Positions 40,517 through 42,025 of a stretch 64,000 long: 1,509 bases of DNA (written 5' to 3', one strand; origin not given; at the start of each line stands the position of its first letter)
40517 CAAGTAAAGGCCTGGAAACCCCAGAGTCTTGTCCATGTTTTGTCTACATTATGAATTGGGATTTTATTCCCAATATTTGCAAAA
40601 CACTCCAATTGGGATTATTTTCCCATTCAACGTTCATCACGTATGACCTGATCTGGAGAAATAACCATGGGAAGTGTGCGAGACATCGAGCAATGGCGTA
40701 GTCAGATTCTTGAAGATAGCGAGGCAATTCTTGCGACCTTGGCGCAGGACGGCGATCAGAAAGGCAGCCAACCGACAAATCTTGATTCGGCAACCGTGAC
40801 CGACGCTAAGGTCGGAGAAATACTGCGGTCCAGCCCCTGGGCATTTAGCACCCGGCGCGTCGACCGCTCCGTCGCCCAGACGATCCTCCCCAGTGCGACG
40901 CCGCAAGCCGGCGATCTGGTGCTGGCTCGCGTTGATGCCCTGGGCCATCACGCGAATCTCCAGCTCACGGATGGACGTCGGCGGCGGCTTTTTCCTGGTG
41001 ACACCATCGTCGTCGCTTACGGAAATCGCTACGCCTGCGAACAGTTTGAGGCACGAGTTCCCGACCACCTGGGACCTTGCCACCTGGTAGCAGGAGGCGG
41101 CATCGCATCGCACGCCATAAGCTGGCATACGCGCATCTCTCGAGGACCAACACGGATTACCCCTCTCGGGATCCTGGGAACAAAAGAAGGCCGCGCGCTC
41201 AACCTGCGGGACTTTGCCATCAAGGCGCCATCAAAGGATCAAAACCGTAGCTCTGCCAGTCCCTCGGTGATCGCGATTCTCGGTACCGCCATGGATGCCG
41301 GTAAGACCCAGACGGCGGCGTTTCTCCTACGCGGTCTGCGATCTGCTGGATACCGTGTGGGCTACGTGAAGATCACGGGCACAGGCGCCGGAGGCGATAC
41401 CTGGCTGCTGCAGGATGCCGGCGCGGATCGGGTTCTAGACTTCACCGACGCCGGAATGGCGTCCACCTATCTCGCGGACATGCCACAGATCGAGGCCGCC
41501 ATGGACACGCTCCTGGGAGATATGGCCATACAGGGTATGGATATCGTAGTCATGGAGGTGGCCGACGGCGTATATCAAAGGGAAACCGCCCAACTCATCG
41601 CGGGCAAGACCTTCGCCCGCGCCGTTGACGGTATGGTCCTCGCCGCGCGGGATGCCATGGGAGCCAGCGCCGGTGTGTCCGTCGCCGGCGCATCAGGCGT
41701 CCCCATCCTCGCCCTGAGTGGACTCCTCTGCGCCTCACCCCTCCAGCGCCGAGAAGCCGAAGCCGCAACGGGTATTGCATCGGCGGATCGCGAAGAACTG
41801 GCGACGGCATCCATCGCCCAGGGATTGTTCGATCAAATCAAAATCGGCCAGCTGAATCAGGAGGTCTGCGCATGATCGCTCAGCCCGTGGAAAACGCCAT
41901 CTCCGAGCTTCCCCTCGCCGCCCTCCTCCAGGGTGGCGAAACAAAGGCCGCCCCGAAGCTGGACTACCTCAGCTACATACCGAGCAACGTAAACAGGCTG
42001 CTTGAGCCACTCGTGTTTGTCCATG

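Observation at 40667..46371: Uncharacterised five-gene operon that may build, tailor and export a poly-amino-acid or peptide product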

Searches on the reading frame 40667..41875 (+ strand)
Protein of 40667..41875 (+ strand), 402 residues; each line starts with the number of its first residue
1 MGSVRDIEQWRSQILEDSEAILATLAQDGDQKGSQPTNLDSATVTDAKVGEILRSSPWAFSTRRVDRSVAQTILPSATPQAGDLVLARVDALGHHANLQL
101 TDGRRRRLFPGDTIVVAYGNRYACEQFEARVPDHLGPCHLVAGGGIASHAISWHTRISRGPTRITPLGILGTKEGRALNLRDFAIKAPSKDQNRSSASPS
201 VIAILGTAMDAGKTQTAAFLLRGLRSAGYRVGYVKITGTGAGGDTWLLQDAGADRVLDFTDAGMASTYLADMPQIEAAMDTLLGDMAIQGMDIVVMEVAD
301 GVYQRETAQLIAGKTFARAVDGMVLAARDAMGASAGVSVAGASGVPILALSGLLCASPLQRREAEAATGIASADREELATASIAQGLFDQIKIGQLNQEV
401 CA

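Call 5: search_protein_families(library=pfam, proteins=[window:40667-41875:+], max_evalue=0.01)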
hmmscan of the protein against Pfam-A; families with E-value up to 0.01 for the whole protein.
window:40667-41875:+ (402 aa): 3 families
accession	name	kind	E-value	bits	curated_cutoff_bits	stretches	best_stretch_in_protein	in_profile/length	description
PF03205.20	MobB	-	9.1e-07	29.3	26.6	1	202-297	2-97/133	Molybdopterin guanine dinucleotide synthesis protein B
PF13500.12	AAA_26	-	0.0012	19.2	27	1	202-246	3-49/198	AAA domain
PF07755.17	DUF1611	-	0.0015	18.4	25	1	197-240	10-53/201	Domain of unknown function (DUF1611_C) P-loop domain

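Call 6: search_protein_families(library=ncbifam, proteins=[window:40667-41875:+], max_evalue=0.01)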
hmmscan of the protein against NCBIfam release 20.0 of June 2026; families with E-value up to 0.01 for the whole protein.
window:40667-41875:+ (402 aa): 3 families
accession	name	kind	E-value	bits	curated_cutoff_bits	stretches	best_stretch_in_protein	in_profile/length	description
TIGR00176.1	mobB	equivalog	2.6e-06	27.5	76.2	1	201-297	1-96/155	molybdopterin-guanine dinucleotide biosynthesis protein B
NF011056.0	PRK14489.1-1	equivalog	0.00017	20.8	379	1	197-297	201-301/363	bifunctional molybdenum cofactor guanylyltransferase MobA/molybdopterin-guanine dinucleotide biosynthesis adaptor protein MobB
TIGR00347.1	bioD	equivalog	0.0027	17.9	83.3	1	204-250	2-51/166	dethiobiotin synthase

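Call 26: search_solved_structures(query=window:40667-41875:+, max_evalue=1, show_alignments=2)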
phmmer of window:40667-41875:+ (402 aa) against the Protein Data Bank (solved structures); distinct sequences matched with E-value up to 1: 1.
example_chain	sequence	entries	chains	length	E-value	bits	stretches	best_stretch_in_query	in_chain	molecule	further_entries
2f1r_A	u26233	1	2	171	0.97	11.5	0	201-257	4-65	molybdopterin-guanine dinucleotide biosynthesis protein B (mobB)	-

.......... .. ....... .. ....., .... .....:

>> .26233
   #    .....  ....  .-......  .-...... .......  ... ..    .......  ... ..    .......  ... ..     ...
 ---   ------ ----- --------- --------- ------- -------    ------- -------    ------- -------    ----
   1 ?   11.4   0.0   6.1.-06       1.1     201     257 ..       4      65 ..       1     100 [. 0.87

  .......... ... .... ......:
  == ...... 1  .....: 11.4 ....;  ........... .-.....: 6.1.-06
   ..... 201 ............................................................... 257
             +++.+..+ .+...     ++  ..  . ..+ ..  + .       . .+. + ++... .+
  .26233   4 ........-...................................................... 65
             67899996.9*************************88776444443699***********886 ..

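Call 28: find_homologous_proteins(query=window:40667-41875:+)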
Query window:40667-41875:+ (402 aa): 1333 proteins with E <= 0.001 among 8000 candidates; the best 120 are listed.
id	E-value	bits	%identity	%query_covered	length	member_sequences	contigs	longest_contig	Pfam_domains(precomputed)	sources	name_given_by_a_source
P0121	1.6e-256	868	100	100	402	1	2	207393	PF03205.21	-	-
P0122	2.2e-172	591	69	100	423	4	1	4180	PF03205.21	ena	-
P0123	8.2e-161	553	68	97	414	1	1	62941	-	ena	-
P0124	8.0e-160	550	65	100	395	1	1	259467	PF03205.21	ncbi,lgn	-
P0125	1.2e-159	549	66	97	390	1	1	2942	PF03205.21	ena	-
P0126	1.4e-159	549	68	96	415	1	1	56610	PF03205.21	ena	-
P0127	1.9e-159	549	68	97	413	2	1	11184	PF03205.21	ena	-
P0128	6.4e-159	547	68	97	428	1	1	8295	PF03205.21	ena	-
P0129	9.6e-159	546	68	97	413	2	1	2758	PF03205.21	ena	-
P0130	1.6e-158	546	68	97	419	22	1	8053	PF03205.21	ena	-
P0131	1.8e-157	542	68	97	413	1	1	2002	PF03205.21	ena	-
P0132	3.8e-157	541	67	97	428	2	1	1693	PF03205.21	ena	-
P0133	5.9e-157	540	68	97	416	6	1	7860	PF03205.21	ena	-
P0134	1.2e-156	539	67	97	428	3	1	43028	PF03205.21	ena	-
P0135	1.6e-156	539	67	97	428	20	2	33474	PF03205.21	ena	-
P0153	2.8e-135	469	67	83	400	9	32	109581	-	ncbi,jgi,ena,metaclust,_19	metaclust:\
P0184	1.1e-123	431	60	83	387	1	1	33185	-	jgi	jgi:hypothetical protein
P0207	2.4e-120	420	61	84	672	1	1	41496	PF03205.21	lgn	-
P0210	4.2e-120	419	60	84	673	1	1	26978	PF03205.21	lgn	-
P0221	1.6e-118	414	59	82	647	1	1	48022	-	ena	-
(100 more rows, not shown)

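Call 38: predict_structure(alignment_id=A2)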
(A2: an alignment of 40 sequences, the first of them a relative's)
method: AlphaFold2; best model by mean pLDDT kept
length: 402 residues; sequences in the alignment: 40
mean_pLDDT: 83.2   pTM: 0.83
mean pLDDT of the five models: 83.2, 81.7, 81.6, 80.4, 75.0
residues with pLDDT >= 90: 228; 70-90: 92; 50-70: 30; < 50: 52
segments of 3 or more residues with pLDDT < 50: 1-5, 32-38, 121-159
pLDDT, mean of each block of 10 residues (from residue 1): 56 73 66 49 72 92 93 86 88 80 88 84 42 42 34 41 81 95 95 93 93 95 98 87 82 96 88 96 97 94 90 97 97 96 96 94 98 97 98 92 81
secondary structure, 60 per line:
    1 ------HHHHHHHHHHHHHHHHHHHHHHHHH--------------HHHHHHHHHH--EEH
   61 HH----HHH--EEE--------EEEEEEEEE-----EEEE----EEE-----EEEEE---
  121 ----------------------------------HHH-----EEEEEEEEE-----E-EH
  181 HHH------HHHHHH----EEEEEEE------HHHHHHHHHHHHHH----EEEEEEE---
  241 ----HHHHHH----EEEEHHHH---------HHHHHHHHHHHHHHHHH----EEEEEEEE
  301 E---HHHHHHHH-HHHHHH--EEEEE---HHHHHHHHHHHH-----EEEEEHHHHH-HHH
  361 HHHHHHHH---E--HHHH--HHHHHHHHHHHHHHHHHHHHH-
elements in order: H7-31 H46-55 E72-74 E83-91 E97-100 E105-107 E113-117 E163-171 H180-183 H190-195 E200-206 H213-226 E231-237 H245-250 E255-258 H259-262 H272-288 E293-301 H305-312 H314-319 E322-326 H330-341 E347-351 H352-356 H358-368 H375-378 H381-401

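Call 42: fold_search(model_id=the predicted structure, library=pdb)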
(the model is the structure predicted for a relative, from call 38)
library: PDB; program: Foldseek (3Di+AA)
matches with E <= 10: 1620; with E <= 0.001: 148
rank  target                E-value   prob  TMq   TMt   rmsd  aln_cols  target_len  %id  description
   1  3dm5_B                7.9e-07  1.00  0.35  0.34  15.0       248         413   19  Structures of SRP54 and SRP19, the two proteins assembling the ribonucleic core of the Signal Recognition Particle fro (released 2008-11-04)
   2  3dm5_A                4.1e-06  1.00  0.35  0.34  14.4       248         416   16  Structures of SRP54 and SRP19, the two proteins assembling the ribonucleic core of the Signal Recognition Particle fro (released 2008-11-04)
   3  5l3s_G                4.7e-06  1.00  0.32  0.44  12.3       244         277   20  Structure of the GTPase heterodimer of crenarchaeal SRP54 and FtsY (released 2016-06-08)
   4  5l3s_E                5.0e-06  1.00  0.33  0.46  12.1       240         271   20  Structure of the GTPase heterodimer of crenarchaeal SRP54 and FtsY (released 2016-06-08)
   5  5l3s_C                5.0e-06  1.00  0.32  0.46  11.6       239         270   20  Structure of the GTPase heterodimer of crenarchaeal SRP54 and FtsY (released 2016-06-08)
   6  2obn_B                7.2e-06  1.00  0.36  0.41   6.0       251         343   15  Crystal structure of a duf1611 family protein (ava_3511) from anabaena variabilis atcc 29413 at 2.30 A resolution (released 2007-01-16)
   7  2xxa_B                7.6e-06  1.00  0.32  0.43  11.3       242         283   12  The Crystal Structure of the Signal Recognition Particle (SRP) in Complex with its Receptor(SR) (released 2011-03-02)
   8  2j7p_A                9.2e-06  1.00  0.34  0.45  11.0       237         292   15  GMPPNP-stabilized NG domain complex of the SRP GTPases Ffh and FtsY (released 2006-12-11)
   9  5l3s_A                9.2e-06  1.00  0.32  0.45   9.0       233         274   21  Structure of the GTPase heterodimer of crenarchaeal SRP54 and FtsY (released 2016-06-08)
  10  3of5_B                1.7e-05  1.00  0.35  0.60   5.3       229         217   12  Crystal Structure of a Dethiobiotin Synthetase from Francisella tularensis subsp. tularensis SCHU S4 (released 2011-02-02)
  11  3nxs                  1.8e-05  1.00  0.30  0.38   9.6       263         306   14  Crystal structure of LAO/AO transport system from Mycobacterium smegmatis bound to GDP (released 2010-07-28)
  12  7epk                  2.4e-05  1.00  0.33  0.31  13.5       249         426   20  Crystal Structure of Signal Recognition Particle 54 kDa protein (SRP54) from Aeropyrum pernix K1 in Complex with GDP (released 2021-05-19)
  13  1okk_A                3.5e-05  1.00  0.34  0.45  10.7       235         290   15  HOMO-HETERODIMERIC COMPLEX OF THE SRP GTPASES (released 2004-01-19)
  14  5l3v_A                3.8e-05  1.00  0.32  0.43  12.0       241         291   18  Structure of the crenarchaeal SRP54 GTPase bound to GDP (released 2016-06-08)
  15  3of5_A                4.0e-05  1.00  0.35  0.59   5.2       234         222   11  Crystal Structure of a Dethiobiotin Synthetase from Francisella tularensis subsp. tularensis SCHU S4 (released 2011-02-02)
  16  2obn_A                4.0e-05  1.00  0.35  0.40   5.4       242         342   15  Crystal structure of a duf1611 family protein (ava_3511) from anabaena variabilis atcc 29413 at 2.30 A resolution (released 2007-01-16)
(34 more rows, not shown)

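Call 43: search_protein_families(library=pfam, alignment_id=A2, max_evalue=1)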
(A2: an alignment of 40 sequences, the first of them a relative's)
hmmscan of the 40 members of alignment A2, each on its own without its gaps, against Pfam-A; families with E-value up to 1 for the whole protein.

A. member 1, P0121 (402 aa): 4 families
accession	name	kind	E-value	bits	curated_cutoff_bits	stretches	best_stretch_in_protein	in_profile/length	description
PF03205.20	MobB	-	9.1e-07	29.3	26.6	1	202-297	2-97/133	Molybdopterin guanine dinucleotide synthesis protein B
PF13500.12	AAA_26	-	0.0012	19.2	27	1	202-246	3-49/198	AAA domain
PF07755.17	DUF1611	-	0.0015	18.4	25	1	197-240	10-53/201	Domain of unknown function (DUF1611_C) P-loop domain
PF01656.29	CbiA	-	0.13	12.7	25.4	1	202-235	1-34/125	CobQ/CobB/MinD/ParA nucleotide binding domain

B. families by the number of members that match (of 40 scanned): 13 families
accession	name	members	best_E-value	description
PF03205.20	MobB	40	1.8e-07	Molybdopterin guanine dinucleotide synthesis protein B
PF13500.12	AAA_26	40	1.5e-05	AAA domain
PF07755.17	DUF1611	40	3.6e-05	Domain of unknown function (DUF1611_C) P-loop domain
PF01656.29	CbiA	18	0.0078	CobQ/CobB/MinD/ParA nucleotide binding domain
PF21761.2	RedAm-like_C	2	0.0017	NADPH-dependent reductive aminase-like, C-terminal domain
PF13226.11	DUF4034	2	0.045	Domain of unknown function (DUF4034)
PF18204.6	PGF-CTERM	2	0.41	PGF-CTERM motif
PF17509.7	DUF5440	1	0.01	Family of unknown function (DUF5440)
PF15324.11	TALPID3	1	0.036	Hedgehog signalling target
PF02120.21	Flg_hook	1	0.087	Flagellar hook-length control protein FliK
PF13388.11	DUF4106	1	0.13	Protein of unknown function (DUF4106)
PF03537.19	Glyco_hydro_114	1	0.2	Glycoside-hydrolase family GH114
PF24721.1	HAB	1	0.21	Half a barrel family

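Call 56: find_encoding_contigs(protein=P0207, flank=10000, max_places=3)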
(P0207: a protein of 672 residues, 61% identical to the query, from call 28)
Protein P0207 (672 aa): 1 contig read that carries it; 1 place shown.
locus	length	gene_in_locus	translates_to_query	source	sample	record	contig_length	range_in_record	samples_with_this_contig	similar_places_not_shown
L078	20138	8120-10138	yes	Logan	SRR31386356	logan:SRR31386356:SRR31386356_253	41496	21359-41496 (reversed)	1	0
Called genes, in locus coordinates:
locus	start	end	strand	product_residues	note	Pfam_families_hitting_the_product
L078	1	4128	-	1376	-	?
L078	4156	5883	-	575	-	PF07244:POTRA (weak), PF08479:POTRA_2, PF01103:Omp85 (weak), PF03865:ShlB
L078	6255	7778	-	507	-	PF00515:TPR_1 (faint), PF07719:TPR_2 (faint), PF13424:TPR_12 (faint), PF13428:TPR_14 (faint), PF23914:TPR_CcmH_CycH (faint), PF13432:TPR_16 (weak), PF14559:TPR_19 (weak), PF09924:LPG_synthase_C, +4 more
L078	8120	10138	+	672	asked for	PF03205:MobB (faint)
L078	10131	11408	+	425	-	PF00364:Biotin_lipoyl (faint), PF25917:BSH_RND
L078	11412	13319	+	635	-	PF14402:7TM_transglut, PF07478:Dala_Dala_lig_C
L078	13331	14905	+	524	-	PF00932:LTD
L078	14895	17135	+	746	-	PF02786:CPSase_L_D2 (faint), PF08443:RimK (faint), PF13549:ATP-grasp_5 (weak)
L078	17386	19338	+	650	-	PF17957:Big_7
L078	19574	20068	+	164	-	PF00072:Response_reg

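Call 58: find_encoding_contigs(protein=P0153, flank=10000, max_places=4)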
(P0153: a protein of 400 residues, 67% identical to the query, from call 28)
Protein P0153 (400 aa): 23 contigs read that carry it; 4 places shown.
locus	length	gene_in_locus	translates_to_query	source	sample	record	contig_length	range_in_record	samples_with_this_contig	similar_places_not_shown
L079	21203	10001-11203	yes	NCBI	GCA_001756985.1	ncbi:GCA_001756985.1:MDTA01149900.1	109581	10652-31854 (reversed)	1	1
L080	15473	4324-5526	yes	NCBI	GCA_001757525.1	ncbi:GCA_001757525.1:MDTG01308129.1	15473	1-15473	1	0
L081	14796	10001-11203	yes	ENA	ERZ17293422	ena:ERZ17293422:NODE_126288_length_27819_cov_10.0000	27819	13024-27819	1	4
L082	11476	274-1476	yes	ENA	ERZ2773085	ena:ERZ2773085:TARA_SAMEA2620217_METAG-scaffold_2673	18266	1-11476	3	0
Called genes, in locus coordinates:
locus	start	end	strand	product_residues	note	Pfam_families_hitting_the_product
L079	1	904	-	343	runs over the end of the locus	PF01717:Meth_synt_2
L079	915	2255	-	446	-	PF00501:AMP-binding, PF14535:AMP-binding_C_2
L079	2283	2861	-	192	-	PF12724:Flavodoxin_5, PF00258:Flavodoxin_1, PF03358:FMN_red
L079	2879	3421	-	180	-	PF00903:Glyoxalase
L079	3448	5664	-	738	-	PF07715:Plug, PF00593:TonB_dep_Rec_b-barrel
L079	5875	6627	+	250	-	PF00285:Citrate_synt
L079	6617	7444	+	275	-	PF00561:Abhydrolase_1, PF12697:Abhydrolase_6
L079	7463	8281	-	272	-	PF09339:HTH_IclR, PF01614:IclR_C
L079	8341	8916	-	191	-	PF12804:NTP_transf_3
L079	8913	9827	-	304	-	PF04187:Cofac_haem_bdg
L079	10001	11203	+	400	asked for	-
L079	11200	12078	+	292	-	-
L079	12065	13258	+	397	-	PF25919:BSH_CusB (faint)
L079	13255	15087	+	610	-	PF14402:7TM_transglut, PF07478:Dala_Dala_lig_C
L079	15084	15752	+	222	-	PF05118:Asp_Arg_Hydrox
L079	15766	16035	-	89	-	-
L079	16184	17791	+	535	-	PF00916:Sulfate_transp, PF01740:STAS, PF13466:STAS_2 (weak)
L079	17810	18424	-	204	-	PF00156:Pribosyltran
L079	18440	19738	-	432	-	PF00860:Xan_ur_permease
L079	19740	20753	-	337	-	PF00962:A_deaminase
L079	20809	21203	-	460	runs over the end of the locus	PF01425:Amidase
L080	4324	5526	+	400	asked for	-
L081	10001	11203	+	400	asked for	-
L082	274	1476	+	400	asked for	-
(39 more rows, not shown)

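Call 70: search_solved_structures(query=A2, max_evalue=1, show_alignments=4)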
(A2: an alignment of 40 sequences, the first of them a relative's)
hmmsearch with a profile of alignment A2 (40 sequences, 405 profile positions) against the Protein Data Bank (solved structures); distinct sequences matched with E-value up to 1: 2.
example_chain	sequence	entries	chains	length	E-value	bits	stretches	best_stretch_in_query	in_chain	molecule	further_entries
5hsg_A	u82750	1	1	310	0.032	16.3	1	316-360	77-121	Putative ABC transporter, nucleotide binding/ATPase protein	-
2f1r_A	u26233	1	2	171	0.056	15.5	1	203-258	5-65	molybdopterin-guanine dinucleotide biosynthesis protein B (mobB)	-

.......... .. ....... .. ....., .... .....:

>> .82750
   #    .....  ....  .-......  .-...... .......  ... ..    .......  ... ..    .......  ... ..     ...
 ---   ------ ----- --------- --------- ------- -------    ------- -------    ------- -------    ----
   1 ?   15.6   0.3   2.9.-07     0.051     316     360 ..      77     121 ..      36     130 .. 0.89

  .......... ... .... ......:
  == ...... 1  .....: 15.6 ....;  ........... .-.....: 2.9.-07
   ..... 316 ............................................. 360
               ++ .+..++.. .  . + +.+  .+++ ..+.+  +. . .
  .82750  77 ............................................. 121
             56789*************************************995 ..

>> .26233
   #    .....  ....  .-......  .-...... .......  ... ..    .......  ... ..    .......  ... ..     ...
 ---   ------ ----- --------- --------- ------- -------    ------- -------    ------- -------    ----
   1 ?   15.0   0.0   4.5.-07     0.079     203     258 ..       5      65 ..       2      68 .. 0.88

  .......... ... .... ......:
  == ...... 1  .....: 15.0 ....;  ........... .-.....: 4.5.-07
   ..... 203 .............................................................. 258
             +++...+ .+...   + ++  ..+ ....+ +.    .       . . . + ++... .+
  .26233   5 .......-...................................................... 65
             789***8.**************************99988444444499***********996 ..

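Call 75: search_solved_structures(query=L078:14895-17135:+, max_evalue=0.001, show_alignments=0)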
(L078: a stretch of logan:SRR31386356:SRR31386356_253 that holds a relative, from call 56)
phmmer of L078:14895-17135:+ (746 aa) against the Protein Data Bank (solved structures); distinct sequences matched with E-value up to 0.001: 12.
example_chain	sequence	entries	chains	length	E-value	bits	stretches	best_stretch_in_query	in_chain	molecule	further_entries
7lgm_A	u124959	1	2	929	7.6e-82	279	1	203-744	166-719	Cyanophycin synthase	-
7lgn_A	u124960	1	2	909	4.3e-78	266.6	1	204-744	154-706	Cyanophycin synthase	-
7txv_A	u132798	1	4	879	1.2e-73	252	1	127-616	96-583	Cyanophycin synthase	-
7lg5_A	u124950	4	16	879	1.6e-73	251.5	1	127-616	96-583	Cyanophycin synthase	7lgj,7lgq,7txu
7wac_A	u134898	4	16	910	2.6e-69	237.6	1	124-614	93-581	Cyanophycin synthase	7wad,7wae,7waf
7ta5_A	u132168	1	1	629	1e-47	166.3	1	262-524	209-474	Glutathione synthase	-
8fxh_A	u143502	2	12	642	2.9e-47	164.8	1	225-589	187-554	RimK domain-containing protein ATP-grasp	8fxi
3ln7_A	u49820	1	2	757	2.1e-28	102.4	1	241-514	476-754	Glutathione biosynthesis bifunctional protein gshAB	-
3ln6_A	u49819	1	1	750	2.7e-22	82.2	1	252-514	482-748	Glutathione biosynthesis bifunctional protein gshAB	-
3mjf_A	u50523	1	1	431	0.00011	24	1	242-350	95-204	Phosphoribosylamine--glycine ligase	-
8evy_B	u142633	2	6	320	0.00021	23.1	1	242-357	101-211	D-alanine--D-alanine ligase B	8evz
1gso_A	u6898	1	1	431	0.00048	21.9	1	243-351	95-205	PROTEIN (GLYCINAMIDE RIBONUCLEOTIDE SYNTHETASE)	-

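Call 84: find_encoding_contigs(protein=P0221, flank=9000, max_places=1)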
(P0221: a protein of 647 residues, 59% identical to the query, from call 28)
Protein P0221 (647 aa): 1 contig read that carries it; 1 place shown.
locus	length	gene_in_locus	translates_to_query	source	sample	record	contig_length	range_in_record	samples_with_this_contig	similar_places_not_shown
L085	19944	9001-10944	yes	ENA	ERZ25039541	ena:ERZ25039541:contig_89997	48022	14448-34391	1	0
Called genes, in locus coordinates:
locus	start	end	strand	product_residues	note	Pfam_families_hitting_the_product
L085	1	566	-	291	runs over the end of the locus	PF00211:Guanylate_cyc, PF16697:Yop-YscD_cpl, PF00498:FHA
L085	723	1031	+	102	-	PF03992:ABM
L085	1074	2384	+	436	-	PF00815:Histidinol_dh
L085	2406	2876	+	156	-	PF13474:SnoaL_3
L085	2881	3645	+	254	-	PF23441:SDR, PF00106:adh_short, PF01370:Epimerase, PF08659:KR, PF13561:adh_short_C2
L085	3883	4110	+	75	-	PF05532:CsbD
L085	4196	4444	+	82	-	-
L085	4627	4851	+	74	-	-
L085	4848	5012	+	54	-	-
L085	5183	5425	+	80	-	-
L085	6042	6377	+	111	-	PF02452:PemK_toxin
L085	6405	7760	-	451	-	PF03349:Toluene_X, PF13505:OMP_b-brl (faint), PF10677:DUF2490 (faint)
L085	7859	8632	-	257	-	PF00881:Nitroreductase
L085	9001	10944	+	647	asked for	-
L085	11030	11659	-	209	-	-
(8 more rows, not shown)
